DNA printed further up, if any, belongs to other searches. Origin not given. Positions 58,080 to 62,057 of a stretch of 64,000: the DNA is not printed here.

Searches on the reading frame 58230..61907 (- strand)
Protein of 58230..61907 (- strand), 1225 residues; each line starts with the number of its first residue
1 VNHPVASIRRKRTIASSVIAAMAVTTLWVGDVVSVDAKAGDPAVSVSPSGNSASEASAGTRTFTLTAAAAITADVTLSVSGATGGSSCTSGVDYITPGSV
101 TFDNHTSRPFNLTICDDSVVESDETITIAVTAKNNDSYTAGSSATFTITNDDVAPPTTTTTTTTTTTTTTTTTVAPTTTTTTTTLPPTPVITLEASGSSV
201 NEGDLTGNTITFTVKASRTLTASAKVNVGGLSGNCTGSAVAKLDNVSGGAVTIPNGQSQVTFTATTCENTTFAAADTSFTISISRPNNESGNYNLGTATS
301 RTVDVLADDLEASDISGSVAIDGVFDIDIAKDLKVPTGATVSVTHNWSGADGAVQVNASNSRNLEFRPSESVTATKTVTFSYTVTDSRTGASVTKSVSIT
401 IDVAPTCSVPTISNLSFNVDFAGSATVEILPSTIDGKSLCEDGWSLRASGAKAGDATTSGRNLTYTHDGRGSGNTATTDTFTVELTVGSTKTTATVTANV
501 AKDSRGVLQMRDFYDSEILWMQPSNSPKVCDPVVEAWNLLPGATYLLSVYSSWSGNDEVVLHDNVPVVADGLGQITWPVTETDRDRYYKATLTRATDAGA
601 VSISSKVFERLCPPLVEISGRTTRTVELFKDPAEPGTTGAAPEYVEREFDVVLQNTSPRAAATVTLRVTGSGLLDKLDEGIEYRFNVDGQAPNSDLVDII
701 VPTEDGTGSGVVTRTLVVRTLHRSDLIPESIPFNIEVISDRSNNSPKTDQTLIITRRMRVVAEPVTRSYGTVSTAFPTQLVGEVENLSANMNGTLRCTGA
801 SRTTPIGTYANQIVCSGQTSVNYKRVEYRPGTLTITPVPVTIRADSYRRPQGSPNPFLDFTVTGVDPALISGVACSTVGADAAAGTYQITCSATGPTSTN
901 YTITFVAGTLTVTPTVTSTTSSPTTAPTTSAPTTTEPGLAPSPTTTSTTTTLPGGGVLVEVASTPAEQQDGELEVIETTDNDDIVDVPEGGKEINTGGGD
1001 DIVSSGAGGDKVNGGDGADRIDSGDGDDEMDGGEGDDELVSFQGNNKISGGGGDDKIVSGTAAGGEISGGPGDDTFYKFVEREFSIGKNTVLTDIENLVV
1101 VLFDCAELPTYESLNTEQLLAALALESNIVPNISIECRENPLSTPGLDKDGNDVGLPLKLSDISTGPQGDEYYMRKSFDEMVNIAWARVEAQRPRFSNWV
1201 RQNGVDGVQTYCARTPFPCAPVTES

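Call 80: search_protein_families(library=pfam, proteins=[window:58230-61907:-], max_evalue=0.0001)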
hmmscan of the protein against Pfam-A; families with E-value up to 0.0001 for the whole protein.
window:58230-61907:- (1225 aa): 3 families
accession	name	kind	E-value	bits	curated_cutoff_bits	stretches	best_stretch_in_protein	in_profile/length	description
PF18676.6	MBG_2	-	3.9e-09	37.4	25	1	840-911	1-72/72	MBG domain (YGX type)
PF03160.20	Calx-beta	-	6.5e-07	29.8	27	1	59-152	22-119/119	Calx-beta domain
PF00353.25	HemolysinCabind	-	6e-06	26.6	23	0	1006-1039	3-36/36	RTX calcium-binding nonapeptide repeat (4 copies)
